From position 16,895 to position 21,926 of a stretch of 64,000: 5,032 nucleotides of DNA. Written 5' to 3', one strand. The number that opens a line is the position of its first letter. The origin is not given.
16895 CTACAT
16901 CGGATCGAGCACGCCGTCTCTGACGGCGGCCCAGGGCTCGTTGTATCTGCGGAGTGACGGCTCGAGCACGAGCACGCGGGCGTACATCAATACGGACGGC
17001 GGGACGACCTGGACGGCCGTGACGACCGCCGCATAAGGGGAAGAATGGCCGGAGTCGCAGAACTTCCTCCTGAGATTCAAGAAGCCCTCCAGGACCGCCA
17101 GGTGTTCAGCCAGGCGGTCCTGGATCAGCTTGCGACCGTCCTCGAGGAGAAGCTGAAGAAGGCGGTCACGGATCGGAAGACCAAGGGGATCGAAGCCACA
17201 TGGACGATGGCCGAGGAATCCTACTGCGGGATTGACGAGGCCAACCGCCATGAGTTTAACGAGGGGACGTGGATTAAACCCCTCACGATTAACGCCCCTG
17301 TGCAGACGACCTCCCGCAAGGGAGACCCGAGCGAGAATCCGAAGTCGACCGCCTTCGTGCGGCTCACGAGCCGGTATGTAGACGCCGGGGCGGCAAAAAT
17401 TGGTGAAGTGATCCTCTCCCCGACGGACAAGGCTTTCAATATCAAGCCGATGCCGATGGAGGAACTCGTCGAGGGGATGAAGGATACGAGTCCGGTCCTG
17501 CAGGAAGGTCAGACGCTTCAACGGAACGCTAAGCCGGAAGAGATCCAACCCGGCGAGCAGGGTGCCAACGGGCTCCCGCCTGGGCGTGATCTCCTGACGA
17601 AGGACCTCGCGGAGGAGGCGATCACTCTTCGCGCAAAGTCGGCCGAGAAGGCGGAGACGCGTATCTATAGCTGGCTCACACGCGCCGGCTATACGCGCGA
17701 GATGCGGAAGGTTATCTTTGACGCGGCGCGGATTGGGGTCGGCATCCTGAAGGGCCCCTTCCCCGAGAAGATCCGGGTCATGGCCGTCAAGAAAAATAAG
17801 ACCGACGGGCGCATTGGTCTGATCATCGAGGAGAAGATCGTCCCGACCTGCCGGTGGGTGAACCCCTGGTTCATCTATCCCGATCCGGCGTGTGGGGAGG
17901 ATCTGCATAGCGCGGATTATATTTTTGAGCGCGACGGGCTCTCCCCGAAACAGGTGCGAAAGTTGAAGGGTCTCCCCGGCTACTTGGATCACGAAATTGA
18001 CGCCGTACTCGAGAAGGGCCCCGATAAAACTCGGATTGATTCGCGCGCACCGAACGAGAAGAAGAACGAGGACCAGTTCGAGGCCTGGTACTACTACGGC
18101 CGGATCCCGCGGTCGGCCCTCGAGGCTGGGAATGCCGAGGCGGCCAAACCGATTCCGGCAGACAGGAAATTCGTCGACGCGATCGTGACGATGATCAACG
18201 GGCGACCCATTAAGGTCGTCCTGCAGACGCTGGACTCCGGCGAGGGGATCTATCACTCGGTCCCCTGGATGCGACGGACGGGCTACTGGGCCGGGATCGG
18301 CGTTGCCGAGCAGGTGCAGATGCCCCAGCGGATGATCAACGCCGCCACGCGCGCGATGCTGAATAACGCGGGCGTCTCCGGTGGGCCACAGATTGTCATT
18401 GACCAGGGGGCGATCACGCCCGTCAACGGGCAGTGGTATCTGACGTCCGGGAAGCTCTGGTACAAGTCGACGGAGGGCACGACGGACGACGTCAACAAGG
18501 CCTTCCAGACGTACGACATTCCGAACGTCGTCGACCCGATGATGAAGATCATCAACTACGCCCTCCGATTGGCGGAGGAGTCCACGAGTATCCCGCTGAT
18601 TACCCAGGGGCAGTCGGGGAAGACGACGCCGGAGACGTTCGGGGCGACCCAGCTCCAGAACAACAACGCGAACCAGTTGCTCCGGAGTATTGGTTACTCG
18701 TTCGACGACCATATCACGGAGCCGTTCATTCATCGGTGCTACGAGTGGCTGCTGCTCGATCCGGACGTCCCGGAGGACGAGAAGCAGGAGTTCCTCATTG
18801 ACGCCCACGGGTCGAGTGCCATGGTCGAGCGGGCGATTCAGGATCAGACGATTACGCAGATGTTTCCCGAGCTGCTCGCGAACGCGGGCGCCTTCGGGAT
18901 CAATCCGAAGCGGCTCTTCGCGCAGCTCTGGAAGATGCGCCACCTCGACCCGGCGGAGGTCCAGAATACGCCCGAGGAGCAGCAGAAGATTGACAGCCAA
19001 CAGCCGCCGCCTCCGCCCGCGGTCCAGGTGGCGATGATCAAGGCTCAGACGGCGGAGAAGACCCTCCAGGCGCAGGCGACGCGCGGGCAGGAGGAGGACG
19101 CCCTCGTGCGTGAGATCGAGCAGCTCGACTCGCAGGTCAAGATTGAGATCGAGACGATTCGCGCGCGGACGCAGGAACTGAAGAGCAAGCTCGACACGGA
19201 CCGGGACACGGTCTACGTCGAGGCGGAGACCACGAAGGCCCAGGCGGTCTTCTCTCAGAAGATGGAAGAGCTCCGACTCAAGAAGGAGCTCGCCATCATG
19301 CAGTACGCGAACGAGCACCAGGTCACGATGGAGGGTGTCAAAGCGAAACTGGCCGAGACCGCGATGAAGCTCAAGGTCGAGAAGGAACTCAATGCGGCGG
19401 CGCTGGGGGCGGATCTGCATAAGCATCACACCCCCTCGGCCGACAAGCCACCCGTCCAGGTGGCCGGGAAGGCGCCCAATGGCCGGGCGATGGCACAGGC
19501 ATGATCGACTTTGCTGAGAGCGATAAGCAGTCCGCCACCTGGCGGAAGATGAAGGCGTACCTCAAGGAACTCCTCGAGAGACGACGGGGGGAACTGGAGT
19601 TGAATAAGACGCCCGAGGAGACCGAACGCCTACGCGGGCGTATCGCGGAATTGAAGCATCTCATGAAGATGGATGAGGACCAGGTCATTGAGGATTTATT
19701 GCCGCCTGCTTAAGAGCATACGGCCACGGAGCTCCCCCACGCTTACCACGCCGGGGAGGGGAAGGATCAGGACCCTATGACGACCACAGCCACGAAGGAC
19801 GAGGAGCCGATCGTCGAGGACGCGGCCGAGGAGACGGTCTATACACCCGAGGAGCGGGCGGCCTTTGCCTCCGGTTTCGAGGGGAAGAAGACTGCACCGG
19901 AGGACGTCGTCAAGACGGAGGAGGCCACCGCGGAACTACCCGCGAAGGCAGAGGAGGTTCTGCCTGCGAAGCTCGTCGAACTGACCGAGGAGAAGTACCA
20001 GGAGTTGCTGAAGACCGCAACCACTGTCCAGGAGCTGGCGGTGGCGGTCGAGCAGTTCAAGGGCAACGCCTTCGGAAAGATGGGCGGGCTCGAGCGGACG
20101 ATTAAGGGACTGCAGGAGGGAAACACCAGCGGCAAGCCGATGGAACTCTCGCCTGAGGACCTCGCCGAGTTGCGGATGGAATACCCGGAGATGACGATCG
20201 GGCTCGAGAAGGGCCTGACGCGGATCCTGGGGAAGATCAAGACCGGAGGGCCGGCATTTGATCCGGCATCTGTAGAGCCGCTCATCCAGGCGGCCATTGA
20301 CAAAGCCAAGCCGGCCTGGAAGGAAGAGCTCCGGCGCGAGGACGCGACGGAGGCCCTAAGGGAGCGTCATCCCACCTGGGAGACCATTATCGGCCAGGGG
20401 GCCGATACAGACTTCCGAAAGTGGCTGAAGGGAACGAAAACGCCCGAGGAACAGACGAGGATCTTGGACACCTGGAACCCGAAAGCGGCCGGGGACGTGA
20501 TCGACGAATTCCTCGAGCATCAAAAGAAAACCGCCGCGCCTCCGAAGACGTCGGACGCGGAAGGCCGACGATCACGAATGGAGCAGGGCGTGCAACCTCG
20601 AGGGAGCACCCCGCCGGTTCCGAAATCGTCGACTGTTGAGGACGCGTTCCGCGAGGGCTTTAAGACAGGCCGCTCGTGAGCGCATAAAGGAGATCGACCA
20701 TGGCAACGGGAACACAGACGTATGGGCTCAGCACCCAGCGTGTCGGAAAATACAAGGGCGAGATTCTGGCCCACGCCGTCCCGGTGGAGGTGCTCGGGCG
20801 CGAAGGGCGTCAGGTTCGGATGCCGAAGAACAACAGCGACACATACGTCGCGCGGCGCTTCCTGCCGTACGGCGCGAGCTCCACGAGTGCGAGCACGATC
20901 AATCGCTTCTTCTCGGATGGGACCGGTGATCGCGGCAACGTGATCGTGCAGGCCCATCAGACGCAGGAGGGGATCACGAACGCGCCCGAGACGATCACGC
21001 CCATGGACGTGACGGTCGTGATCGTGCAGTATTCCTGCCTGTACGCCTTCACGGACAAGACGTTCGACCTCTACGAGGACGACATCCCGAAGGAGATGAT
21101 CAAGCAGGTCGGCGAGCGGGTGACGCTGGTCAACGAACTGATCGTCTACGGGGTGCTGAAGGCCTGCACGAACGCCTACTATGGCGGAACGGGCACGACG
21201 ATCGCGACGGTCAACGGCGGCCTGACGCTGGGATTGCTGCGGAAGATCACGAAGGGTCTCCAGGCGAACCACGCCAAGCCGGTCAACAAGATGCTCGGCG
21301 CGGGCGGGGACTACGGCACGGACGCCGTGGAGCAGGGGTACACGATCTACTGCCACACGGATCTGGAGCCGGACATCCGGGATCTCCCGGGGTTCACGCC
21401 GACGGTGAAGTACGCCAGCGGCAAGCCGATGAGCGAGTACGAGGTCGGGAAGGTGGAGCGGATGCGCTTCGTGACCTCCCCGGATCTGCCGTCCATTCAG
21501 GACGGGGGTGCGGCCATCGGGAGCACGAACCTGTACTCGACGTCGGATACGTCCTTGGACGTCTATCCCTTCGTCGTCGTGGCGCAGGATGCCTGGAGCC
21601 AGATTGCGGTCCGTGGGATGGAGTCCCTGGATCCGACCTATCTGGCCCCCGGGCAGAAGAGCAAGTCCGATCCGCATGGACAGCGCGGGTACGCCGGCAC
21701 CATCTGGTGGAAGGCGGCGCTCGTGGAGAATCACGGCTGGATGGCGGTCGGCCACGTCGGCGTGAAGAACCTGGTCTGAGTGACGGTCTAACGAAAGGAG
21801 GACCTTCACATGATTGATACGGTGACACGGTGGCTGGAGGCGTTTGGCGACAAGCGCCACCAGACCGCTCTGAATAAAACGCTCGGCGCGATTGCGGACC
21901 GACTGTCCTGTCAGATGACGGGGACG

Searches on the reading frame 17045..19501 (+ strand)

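Call 10: search_protein_families(library=phrogs, proteins=[window:17045-19501:+], max_evalue=0.01)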
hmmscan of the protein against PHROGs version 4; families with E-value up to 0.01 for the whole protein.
window:17045-19501:+ (819 aa): 2 families
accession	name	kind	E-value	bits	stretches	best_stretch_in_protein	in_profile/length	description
phrog_332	-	connector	1.3e-40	140.3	1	27-681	8-548/560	head-tail adaptor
phrog_1216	-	head and packaging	1.5e-10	41.3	1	262-528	207-467/714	portal protein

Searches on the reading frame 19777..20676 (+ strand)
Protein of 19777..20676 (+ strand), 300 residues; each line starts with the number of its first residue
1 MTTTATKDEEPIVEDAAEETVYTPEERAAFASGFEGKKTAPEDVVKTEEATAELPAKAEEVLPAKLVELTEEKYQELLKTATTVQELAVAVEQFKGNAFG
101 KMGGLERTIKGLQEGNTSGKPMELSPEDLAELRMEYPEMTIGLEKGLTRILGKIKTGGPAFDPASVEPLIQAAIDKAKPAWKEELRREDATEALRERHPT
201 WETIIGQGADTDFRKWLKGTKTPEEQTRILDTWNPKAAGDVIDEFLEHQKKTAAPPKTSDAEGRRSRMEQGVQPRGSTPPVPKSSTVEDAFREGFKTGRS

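Call 10: search_protein_families(library=phrogs, proteins=[window:19777-20676:+], max_evalue=0.01)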
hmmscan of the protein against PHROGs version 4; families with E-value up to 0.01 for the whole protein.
window:19777-20676:+ (300 aa): 1 family
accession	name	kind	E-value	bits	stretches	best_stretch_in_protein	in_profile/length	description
phrog_13678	-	unknown function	0.0032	18.2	0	121-265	116-244/300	-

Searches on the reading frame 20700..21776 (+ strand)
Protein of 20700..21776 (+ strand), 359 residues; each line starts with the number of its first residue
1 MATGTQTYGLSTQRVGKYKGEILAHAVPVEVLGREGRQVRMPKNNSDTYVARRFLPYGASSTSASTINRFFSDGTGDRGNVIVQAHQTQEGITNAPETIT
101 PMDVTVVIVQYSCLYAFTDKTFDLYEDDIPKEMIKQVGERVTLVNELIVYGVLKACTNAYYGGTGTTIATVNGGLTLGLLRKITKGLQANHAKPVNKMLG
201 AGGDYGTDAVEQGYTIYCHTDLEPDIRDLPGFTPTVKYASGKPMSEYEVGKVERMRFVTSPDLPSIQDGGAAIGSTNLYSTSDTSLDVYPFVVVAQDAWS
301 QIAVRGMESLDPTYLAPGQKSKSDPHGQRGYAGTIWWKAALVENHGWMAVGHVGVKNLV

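Call 6: search_protein_families(library=pfam, proteins=[window:20700-21776:+], max_evalue=0.1)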
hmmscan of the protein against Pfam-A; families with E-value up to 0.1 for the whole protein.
window:20700-21776:+ (359 aa): 0 families

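Call 10: search_protein_families(library=phrogs, proteins=[window:20700-21776:+], max_evalue=0.01)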
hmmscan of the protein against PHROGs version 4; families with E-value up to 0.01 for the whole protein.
window:20700-21776:+ (359 aa): 1 family
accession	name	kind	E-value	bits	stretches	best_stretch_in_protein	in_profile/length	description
phrog_1357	-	head and packaging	3.9e-51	175.1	1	4-353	23-344/356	major head protein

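Call 16: find_homologous_proteins(query=window:20700-21776:+, max_evalue=0.00001)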
Query window:20700-21776:+ (359 aa): 2376 proteins with E <= 0.00001 among 5488 candidates; the best 120 are listed.
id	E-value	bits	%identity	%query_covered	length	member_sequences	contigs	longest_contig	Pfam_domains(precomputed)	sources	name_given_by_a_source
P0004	1.4e-229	779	94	100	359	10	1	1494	-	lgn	-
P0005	7.6e-198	675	82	100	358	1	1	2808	-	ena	-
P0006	8.0e-190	649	77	98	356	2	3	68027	-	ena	-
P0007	1.1e-188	645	77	100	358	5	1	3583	-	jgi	-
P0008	5.9e-185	633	76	98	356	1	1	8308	PF25209.3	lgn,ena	-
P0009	2.0e-184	631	75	98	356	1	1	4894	-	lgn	-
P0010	2.0e-184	631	76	98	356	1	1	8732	PF25209.3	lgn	-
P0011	2.2e-184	631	76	98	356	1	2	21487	PF25209.3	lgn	-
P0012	2.8e-184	630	76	100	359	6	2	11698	-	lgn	-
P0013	3.0e-184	630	75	98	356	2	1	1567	PF25209.3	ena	-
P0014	8.3e-184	629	76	99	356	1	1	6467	-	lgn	-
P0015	1.4e-183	628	75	98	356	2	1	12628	-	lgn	-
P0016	1.8e-183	628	75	98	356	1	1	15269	-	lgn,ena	-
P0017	2.1e-183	627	76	98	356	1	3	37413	-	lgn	-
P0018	2.5e-183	627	75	98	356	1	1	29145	PF25209.3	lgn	-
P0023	2.8e-182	624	74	98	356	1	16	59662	-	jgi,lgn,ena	jgi:N4-gp56 family major capsid protein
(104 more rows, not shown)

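Call 17: search_protein_families(library=ncbifam, proteins=[window:20700-21776:+], max_evalue=1)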
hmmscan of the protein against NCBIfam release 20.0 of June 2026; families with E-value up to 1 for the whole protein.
window:20700-21776:+ (359 aa): 1 family
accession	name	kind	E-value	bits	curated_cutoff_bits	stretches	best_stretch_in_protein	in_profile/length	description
TIGR04387.1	capsid_maj_N4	equivalog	2.3e-53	181.6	60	1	87-350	59-319/324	N4-gp56 family major capsid protein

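Call 31: search_solved_structures(query=window:20700-21776:+, max_evalue=0.001, show_alignments=1)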
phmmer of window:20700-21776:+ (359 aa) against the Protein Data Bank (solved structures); distinct sequences matched with E-value up to 0.001: 4.
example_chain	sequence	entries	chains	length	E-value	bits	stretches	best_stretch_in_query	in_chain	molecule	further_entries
9e99_A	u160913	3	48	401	8.4e-13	51.4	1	62-344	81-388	Major capsid protein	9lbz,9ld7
9d7z_A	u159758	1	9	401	2.7e-11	46.5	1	108-346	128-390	Major capsid protein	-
9bgn_C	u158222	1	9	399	1.4e-10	44.1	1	110-350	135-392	gp77 major coat protein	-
9d82_A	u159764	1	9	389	2.1e-08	36.9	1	108-350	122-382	B2 Capsid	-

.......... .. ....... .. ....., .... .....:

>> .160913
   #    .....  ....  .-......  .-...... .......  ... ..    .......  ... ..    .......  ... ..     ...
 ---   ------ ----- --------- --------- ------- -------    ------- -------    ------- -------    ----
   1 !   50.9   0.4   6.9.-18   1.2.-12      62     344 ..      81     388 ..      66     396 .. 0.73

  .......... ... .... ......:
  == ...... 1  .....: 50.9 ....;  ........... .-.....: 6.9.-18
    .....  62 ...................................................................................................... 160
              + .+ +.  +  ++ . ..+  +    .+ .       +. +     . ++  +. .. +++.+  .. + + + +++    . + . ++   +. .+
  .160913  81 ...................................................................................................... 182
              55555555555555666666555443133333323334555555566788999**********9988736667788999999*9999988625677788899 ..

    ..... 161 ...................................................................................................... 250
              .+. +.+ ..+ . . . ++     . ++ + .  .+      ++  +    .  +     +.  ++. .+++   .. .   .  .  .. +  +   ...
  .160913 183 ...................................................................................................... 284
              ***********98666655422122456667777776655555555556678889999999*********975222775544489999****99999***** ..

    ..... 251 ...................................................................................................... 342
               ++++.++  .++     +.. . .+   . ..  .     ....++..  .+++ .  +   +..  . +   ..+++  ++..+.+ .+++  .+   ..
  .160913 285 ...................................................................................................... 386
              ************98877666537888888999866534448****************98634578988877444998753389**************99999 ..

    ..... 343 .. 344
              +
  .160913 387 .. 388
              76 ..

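Call 52: find_encoding_contigs(protein=P0004, flank=2000, max_places=2)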
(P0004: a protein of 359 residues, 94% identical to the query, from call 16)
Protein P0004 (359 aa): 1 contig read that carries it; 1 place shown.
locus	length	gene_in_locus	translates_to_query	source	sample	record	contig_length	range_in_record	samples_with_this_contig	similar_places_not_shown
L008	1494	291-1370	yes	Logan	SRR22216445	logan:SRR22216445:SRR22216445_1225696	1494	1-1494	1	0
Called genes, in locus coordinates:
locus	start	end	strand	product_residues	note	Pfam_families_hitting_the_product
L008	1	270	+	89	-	?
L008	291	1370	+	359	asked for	-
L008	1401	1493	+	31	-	?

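Call 53: find_encoding_contigs(protein=P0006, flank=10000, max_places=3)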
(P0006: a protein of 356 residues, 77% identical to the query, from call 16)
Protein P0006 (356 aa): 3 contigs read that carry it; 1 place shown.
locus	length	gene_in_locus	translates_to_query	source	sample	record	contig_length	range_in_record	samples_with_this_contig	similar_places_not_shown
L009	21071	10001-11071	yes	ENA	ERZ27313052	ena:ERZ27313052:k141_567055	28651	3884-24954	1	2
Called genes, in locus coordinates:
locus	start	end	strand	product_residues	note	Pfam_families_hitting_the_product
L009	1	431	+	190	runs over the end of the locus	-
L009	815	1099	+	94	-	-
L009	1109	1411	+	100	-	-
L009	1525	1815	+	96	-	-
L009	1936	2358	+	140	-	-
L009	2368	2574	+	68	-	-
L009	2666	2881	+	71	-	-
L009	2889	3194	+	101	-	-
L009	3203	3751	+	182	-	-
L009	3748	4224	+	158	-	PF20901:Sf6_terminase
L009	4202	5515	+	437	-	PF03237:Terminase_6N, PF17289:Terminase_6C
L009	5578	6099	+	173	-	-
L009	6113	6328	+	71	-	-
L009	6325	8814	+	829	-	PF23899:SU10_portal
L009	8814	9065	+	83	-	-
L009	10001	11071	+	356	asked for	-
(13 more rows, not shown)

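Call 62: find_encoding_contigs(protein=P0023, flank=1000, max_places=10)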
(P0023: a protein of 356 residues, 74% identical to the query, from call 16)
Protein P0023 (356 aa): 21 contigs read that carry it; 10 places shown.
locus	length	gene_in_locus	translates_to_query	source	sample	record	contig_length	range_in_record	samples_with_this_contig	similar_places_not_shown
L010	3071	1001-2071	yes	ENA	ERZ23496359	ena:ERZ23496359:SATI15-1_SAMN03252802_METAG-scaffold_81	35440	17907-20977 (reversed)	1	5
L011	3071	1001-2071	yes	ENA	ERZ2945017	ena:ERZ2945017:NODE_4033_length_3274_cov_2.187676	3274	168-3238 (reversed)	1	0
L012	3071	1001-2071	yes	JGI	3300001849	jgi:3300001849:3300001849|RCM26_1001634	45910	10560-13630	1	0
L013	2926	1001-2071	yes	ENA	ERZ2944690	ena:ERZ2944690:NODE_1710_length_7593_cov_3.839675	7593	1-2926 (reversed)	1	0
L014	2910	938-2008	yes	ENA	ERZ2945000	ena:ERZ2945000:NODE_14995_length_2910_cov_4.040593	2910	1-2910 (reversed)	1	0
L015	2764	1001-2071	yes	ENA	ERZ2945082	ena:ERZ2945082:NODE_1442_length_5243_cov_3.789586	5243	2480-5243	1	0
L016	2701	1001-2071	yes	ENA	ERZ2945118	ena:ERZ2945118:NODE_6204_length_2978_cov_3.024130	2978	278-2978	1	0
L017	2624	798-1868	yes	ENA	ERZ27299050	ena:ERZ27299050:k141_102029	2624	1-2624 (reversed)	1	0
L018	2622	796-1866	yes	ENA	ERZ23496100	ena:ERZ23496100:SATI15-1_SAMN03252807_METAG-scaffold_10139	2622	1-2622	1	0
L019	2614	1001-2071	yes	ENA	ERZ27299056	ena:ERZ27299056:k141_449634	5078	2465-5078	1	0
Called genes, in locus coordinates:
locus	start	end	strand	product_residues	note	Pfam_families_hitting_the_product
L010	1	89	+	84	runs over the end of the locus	-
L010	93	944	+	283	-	-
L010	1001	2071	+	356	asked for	-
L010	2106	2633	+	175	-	-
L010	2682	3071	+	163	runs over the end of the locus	-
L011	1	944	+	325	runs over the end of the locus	?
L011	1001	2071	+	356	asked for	-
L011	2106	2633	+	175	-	-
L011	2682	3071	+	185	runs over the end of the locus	?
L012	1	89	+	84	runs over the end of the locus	-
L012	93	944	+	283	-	-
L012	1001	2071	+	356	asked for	-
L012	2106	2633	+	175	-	-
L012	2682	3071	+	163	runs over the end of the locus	-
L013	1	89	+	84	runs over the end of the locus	-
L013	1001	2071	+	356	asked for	-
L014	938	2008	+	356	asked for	-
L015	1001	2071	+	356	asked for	-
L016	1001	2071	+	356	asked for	-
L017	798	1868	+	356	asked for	-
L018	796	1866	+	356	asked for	-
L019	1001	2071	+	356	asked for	-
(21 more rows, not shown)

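Call 63: predict_structure(alignment_id=A3)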
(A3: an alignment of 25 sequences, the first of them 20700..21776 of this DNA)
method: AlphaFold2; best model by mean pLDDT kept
length: 359 residues; sequences in the alignment: 25
mean_pLDDT: 35.0   pTM: 0.37
mean pLDDT of the five models: 35.0, 33.7, 30.9, 28.3, 26.1
residues with pLDDT >= 90: 0; 70-90: 0; 50-70: 47; < 50: 312
segments of 3 or more residues with pLDDT < 50: 1-175, 189-192, 197-210, 223-225, 230-252, 261-288, 295-351, 353-359
pLDDT, mean of each block of 10 residues (from residue 1): 26 33 28 26 26 26 38 32 27 27 22 26 33 31 30 27 25 48 54 49 37 58 50 39 36 55 37 30 44 44 24 34 38 25 35 41
secondary structure, 60 per line:
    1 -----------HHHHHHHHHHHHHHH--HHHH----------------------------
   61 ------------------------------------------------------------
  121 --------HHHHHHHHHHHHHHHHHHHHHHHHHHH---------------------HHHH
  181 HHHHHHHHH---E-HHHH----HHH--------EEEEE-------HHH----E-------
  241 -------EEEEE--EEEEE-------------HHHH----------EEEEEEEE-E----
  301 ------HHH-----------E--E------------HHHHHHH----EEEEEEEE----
elements in order: H12-26 H29-32 H129-155 H177-189 H195-198 E214-218 E248-252 E255-259 H273-276 E287-294 H337-343 E348-355
